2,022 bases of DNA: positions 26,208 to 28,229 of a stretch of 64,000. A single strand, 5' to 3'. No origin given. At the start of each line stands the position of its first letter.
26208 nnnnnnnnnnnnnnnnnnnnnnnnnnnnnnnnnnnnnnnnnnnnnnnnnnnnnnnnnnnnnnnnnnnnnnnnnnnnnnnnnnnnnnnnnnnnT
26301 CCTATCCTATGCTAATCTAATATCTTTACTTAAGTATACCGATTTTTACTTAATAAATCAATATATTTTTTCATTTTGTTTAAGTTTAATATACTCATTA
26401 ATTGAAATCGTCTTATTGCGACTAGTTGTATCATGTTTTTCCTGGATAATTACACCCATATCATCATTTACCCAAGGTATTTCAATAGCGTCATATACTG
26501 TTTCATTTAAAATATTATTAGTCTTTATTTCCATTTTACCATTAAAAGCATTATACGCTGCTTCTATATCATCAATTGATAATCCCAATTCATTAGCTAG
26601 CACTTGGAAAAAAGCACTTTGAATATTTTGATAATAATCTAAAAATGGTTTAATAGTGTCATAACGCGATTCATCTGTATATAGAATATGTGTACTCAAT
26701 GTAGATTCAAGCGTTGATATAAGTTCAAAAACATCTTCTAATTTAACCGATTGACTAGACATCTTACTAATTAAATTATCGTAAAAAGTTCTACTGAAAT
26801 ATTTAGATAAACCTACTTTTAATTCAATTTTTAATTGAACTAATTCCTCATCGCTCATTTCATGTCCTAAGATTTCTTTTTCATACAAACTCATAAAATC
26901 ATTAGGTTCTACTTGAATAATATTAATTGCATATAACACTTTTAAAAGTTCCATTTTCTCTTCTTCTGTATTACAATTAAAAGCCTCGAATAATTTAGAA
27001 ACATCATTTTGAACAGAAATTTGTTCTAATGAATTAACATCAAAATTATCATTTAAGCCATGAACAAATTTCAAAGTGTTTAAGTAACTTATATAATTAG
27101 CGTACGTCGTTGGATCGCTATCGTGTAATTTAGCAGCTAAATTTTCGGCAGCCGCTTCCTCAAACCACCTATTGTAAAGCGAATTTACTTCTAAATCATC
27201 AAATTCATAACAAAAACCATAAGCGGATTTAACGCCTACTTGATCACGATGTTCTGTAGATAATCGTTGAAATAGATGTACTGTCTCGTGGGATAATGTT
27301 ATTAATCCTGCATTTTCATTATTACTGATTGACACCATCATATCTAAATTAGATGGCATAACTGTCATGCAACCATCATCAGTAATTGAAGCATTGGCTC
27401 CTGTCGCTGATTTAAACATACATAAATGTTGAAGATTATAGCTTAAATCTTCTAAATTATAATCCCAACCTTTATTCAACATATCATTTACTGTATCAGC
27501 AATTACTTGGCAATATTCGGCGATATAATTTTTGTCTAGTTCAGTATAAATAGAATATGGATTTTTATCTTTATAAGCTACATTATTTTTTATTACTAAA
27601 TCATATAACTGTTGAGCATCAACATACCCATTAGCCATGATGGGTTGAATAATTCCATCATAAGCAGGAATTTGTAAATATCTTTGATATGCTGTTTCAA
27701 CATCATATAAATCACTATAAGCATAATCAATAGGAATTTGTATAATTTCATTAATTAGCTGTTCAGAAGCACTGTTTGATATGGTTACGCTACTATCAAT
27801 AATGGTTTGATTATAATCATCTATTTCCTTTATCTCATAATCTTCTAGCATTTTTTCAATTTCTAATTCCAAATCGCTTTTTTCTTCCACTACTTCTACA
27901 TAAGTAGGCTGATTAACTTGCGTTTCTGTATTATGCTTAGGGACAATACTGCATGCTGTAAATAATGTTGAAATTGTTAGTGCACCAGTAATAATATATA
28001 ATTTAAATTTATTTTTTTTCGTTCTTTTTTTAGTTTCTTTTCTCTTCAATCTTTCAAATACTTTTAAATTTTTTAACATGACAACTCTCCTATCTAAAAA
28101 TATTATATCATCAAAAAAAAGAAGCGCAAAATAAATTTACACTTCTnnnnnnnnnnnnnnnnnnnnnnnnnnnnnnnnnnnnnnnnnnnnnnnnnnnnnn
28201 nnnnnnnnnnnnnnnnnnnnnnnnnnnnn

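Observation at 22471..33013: Non-canonical T7SSb-like locus: EssC and a YukD-like gene with WXG100 genes, but no recognisable EssB, EsaA or EssA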

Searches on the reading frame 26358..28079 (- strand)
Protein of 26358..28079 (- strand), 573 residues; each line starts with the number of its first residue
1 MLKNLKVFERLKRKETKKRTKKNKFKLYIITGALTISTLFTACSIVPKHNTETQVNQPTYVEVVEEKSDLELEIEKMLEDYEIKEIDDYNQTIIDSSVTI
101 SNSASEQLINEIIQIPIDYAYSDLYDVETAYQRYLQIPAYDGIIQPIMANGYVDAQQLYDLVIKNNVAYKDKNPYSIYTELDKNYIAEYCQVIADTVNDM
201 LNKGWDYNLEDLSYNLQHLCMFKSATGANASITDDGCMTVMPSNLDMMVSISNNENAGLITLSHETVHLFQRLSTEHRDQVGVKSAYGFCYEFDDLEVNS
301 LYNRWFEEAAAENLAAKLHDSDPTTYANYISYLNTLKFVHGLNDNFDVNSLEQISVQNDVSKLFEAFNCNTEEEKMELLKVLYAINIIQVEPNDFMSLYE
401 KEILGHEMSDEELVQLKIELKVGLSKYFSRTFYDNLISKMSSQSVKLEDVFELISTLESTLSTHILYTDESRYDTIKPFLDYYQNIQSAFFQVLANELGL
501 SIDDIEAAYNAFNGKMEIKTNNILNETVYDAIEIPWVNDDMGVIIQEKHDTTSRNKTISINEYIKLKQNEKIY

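Call 4: search_protein_families(library=pfam, proteins=[window:26358-28079:-], max_evalue=0.1)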
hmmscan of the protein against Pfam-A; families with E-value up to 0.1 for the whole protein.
window:26358-28079:- (573 aa): 1 family
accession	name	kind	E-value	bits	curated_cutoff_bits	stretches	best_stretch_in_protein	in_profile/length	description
PF17190.9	RecG_N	-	0.0063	17.6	23.1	1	434-488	10-64/89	RecG N-terminal helical domain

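Call 5: search_protein_families(library=ncbifam, proteins=[window:26358-28079:-], max_evalue=0.1)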
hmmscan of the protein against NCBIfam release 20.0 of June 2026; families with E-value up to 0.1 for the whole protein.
window:26358-28079:- (573 aa): 0 families

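Call 33: find_homologous_proteins(query=window:26358-28079:-, max_evalue=0.001)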
Query window:26358-28079:- (573 aa): 13 proteins with E <= 0.001 among 8000 candidates.
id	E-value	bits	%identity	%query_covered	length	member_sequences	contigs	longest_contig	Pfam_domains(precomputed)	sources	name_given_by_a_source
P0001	0.0e+0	1259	100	100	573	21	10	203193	-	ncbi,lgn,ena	-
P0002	0.0e+0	1094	99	87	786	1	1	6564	PF25209.3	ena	-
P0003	1.5e-209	715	56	89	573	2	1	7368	-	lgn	-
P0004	8.6e-207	706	54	100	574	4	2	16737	-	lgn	-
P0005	1.7e-201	689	54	100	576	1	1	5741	-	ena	-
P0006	1.0e-122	429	42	88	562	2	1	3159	-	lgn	-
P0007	2.0e-120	421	43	87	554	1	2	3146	-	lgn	-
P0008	3.9e-119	417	40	94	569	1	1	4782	-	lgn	-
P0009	8.5e-101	357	37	98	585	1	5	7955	-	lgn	-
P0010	1.4e-100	356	37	98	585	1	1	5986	-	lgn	-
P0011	1.9e-100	355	37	98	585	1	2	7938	-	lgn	-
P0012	2.7e-97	345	36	98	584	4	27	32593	-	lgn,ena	-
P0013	7.3e-41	159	29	76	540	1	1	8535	-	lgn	-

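Call 42: predict_structure(alignment_id=A2)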
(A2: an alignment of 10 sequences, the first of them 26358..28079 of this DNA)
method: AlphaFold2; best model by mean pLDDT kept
length: 573 residues; sequences in the alignment: 10
mean_pLDDT: 81.8   pTM: 0.81
mean pLDDT of the five models: 81.8, 76.0, 73.7, 71.1, 66.3
residues with pLDDT >= 90: 266; 70-90: 210; 50-70: 29; < 50: 68
segments of 3 or more residues with pLDDT < 50: 1-6, 18-65, 520-527
pLDDT, mean of each block of 10 residues (from residue 1): 43 49 39 36 28 28 57 85 86 97 94 87 83 82 88 96 96 88 96 96 81 94 87 89 91 91 93 86 80 67 85 92 88 93 82 82 87 91 92 89 93 94 96 95 95 93 87 91 95 97 95 73 46 84 88 77 83 48
secondary structure, 60 per line:
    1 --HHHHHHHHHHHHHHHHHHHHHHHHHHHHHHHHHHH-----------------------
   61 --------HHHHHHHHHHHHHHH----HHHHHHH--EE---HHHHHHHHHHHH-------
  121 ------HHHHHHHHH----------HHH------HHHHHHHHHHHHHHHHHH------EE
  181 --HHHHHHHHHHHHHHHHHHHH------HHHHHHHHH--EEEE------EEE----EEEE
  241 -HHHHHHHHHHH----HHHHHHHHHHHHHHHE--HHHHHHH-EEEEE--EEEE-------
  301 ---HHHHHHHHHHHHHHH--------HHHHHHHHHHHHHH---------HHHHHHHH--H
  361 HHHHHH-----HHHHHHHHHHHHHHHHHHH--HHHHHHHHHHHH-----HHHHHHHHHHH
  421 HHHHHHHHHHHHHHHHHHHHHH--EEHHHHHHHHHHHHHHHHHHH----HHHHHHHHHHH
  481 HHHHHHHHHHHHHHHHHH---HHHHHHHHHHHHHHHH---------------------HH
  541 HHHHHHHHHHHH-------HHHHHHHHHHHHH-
elements in order: H3-37 H69-83 H88-94 H102-113 H127-135 H155-172 H183-202 H209-217 E220-223 E230-232 E237-240 H242-252 H257-271 H275-281 E283-287 E290-293 H304-318 H327-340 H350-357 H360-366 H372-390 H393-404 H410-442 H447-465 H470-498 H502-517 H539-552 H560-572

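Call 68: find_encoding_contigs(protein=P0012, flank=10000, max_places=2)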
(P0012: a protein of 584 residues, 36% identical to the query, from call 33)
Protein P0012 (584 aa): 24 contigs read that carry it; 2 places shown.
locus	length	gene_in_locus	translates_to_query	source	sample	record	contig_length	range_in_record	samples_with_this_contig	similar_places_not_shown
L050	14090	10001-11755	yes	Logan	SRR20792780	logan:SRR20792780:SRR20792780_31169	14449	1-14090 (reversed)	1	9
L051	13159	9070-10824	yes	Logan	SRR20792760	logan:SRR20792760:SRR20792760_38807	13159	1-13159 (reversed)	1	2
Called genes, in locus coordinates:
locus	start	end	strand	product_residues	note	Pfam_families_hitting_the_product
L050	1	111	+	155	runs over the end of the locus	?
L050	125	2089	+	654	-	PF06480:FtsH_ext (weak), PF07728:AAA_5 (weak), PF00004:AAA, PF17862:AAA_lid_3, PF01434:Peptidase_M41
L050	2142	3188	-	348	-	PF02388:FemAB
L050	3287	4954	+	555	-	PF01943:Polysacc_synt, PF03023:MurJ (weak)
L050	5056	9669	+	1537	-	PF00498:FHA (weak), PF01580:FtsK_SpoIIIE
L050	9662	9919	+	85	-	-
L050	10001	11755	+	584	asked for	-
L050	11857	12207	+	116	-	-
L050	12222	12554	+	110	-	-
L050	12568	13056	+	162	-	-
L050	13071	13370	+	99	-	-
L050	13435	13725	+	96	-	-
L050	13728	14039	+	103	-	-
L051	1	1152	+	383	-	?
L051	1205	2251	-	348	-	PF02388:FemAB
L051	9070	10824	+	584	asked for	-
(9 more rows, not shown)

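Call 69: find_encoding_contigs(protein=P0013, flank=10000, max_places=2)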
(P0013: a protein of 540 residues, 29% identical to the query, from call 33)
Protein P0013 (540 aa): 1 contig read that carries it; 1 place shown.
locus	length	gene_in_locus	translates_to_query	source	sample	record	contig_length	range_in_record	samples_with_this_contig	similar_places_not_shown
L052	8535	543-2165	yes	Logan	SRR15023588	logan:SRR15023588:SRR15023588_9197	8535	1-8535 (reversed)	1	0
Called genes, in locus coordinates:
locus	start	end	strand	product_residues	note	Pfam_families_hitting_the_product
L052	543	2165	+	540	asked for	-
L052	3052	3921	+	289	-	PF01136:Peptidase_U32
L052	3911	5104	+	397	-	PF01136:Peptidase_U32, PF16325:Peptidase_U32_C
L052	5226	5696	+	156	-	PF03449:GreA_GreB_N, PF01272:GreA_GreB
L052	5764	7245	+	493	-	-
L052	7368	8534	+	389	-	?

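Call 86: search_protein_representatives(alignment_id=A2)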
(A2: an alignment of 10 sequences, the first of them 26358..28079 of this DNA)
Query: 10 sequences, 574 profile positions. Proteins with E-value up to 0.001 (for the whole library): 438; up to 1e-10: 384; up to 1e-30: 324. The best 150 are listed.
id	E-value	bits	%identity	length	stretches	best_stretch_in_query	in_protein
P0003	2.7e-264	894.9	-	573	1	1-574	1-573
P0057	7.4e-214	728.4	-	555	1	22-565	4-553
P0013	5.8e-179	613.2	-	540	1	1-565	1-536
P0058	2.6e-163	561.5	-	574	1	1-573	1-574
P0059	2.3e-161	555.1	-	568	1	1-569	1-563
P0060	9.8e-157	539.8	-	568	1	22-563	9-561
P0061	3.2e-155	534.8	-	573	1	1-568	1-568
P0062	5.4e-147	507.6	-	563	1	23-567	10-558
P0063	1.0e-140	486.9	-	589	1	1-567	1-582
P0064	6.6e-139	480.9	-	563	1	33-570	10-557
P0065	4.2e-138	478.3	-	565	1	1-563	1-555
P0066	1.3e-135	470.1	-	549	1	23-567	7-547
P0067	3.7e-129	448.7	-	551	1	40-569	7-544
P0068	7.5e-127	441.1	-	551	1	68-567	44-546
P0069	1.3e-122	427.1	-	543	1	27-570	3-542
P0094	1.9e-98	347.3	-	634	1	77-519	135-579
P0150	7.2e-83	295.9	-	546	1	24-552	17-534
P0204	1.2e-69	252.3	-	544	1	23-514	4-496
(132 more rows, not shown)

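Call 87: find_encoding_contigs(protein=P0204, flank=10000, max_places=2)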
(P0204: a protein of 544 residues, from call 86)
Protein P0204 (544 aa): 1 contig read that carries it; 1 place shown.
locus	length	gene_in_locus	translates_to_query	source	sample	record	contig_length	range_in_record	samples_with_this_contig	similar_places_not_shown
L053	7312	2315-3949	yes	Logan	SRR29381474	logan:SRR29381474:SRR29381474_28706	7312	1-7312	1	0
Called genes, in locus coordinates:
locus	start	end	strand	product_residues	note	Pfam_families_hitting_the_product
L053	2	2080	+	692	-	?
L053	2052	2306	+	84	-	-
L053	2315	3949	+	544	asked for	-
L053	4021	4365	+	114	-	-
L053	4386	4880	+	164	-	-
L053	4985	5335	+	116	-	-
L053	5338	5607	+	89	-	-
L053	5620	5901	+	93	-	-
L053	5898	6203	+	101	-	-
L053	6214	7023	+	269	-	PF13780:DUF4176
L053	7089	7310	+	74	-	?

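Call 93: find_encoding_contigs(protein=P0094, flank=10000, max_places=1)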
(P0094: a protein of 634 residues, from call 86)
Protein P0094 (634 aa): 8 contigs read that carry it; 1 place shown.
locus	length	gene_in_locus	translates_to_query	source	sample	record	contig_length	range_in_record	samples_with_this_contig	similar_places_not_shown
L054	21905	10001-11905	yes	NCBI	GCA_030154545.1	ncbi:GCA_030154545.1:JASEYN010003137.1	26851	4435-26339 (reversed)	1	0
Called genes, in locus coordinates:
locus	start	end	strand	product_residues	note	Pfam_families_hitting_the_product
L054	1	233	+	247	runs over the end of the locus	?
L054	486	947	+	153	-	PF05154:TM2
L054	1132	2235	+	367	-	PF06925:MGDG_synth, PF04101:Glyco_tran_28_C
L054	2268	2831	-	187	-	PF01476:LysM, PF00188:CAP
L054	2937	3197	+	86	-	-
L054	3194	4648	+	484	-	PF03109:ABC1, PF00069:Pkinase (faint)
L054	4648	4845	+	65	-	-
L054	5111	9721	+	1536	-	PF12846:AAA_10 (faint), PF01580:FtsK_SpoIIIE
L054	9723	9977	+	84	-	-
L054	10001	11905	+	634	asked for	-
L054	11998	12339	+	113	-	-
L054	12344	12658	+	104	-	-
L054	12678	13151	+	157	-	PF04740:LXG (weak)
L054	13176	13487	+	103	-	-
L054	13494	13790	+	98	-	-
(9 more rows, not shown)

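Call 94: find_encoding_contigs(protein=P0150, flank=10000, max_places=1)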
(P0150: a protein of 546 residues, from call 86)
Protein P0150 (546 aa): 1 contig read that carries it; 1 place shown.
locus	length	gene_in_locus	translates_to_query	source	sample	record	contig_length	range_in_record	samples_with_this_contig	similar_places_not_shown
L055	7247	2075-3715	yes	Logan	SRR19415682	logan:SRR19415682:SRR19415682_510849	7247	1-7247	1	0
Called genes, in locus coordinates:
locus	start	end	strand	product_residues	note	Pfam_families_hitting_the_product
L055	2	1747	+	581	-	?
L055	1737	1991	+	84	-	-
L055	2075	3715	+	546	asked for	-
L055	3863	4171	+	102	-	PF06013:WXG100 (weak)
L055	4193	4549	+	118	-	PF06013:WXG100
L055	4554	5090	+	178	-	-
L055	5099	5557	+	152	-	-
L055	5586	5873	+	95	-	-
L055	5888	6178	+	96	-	-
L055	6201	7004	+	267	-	PF13780:DUF4176, PF22400:DUF6980 (faint)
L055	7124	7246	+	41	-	?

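Call 100: fold_search(model_id=the predicted structure, library=pdb)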
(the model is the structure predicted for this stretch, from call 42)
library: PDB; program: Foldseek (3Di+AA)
matches with E <= 10: 228; with E <= 0.001: 0
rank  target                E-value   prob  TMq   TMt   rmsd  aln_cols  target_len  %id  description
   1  5jo7_C                4.2e-02  0.28  0.15  0.17  28.1       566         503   12  Henbane premnaspirodiene synthase (HPS), also known as Henbane vetispiradiene synthase (HVS) from Hyoscyamus muticus (released 2017-05-03)
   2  8oz0_K                2.2e-01  0.08  0.10  0.11  22.4       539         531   10  Structure of a human 48S translation initiation complex with eIF4F and eIF4A (released 2024-02-07)
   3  5ikh                  3.0e-01  0.09  0.14  0.15  29.9       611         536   10  Tobacco 5-epi-aristolochene synthase M4 mutant with (-)-premnaspirodiene (released 2016-10-05)
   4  3m00                  3.1e-01  0.09  0.14  0.15  28.6       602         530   10  Crystal Structure of 5-epi-aristolochene synthase M4 mutant complexed with (2-cis,6-trans)-2-fluorofarnesyl diphosphate (released 2010-07-07)
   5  8eew_A                4.3e-01  0.04  0.08  0.07  30.1       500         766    9  CryoEM of the soluble OPA1 dimer from the GDP-AlFx bound helical assembly on a lipid membrane (released 2023-06-28)
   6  3m01                  4.4e-01  0.07  0.13  0.13  26.8       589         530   12  The Crystal Structure of 5-epi-aristolochene synthase complexed with (2-trans,6-trans)-2-fluorofarnesyl diphosphate (released 2010-07-07)
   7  7kiy_A                5.1e-01  0.03  0.09  0.06  28.9       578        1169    9  Plasmodium falciparum RhopH complex in soluble form (released 2021-01-13)
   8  9l7l                  6.0e-01  0.05  0.10  0.12  26.2       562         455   10  Structure of the MATE family multidrug resistance transporter HvAACT1 from Hordeum vulgare in the outward-facing state (released 2025-08-06)
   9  1hx9                  6.5e-01  0.08  0.15  0.16  29.0       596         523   12  CRYSTAL STRUCTURE OF TEAS W273S FORM 1 (released 2003-06-24)
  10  6xsx                  7.4e-01  0.14  0.16  0.17  14.1       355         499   10  The structure of the catalytic module of the metalloprotease ZmpA from Clostridium perfringens (released 2021-02-03)
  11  6lz0_A                8.5e-01  0.06  0.10  0.14  22.8       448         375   10  Cryo-EM structure of human MCT1 in complex with Basigin-2 in the presence of lactate (released 2020-12-23)
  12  5eau                  1.2e+00  0.06  0.15  0.16  27.8       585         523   10  5-EPI-ARISTOLOCHENE SYNTHASE FROM NICOTIANA TABACUM (released 1998-04-08)
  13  3vvs_A                1.2e+00  0.04  0.11  0.13  23.9       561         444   10  Crystal structure of MATE in complex with MaD3S (released 2013-04-03)
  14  4tnm                  1.4e+00  0.04  0.11  0.14  21.8       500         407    9  Crystal structure of Arabidopsis importin-alpha3 armadillo repeat domain (released 2014-10-08)
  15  2qr4_A                1.4e+00  0.03  0.10  0.10  31.0       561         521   12  Crystal structure of oligoendopeptidase-F from Enterococcus faecium (released 2007-08-14)
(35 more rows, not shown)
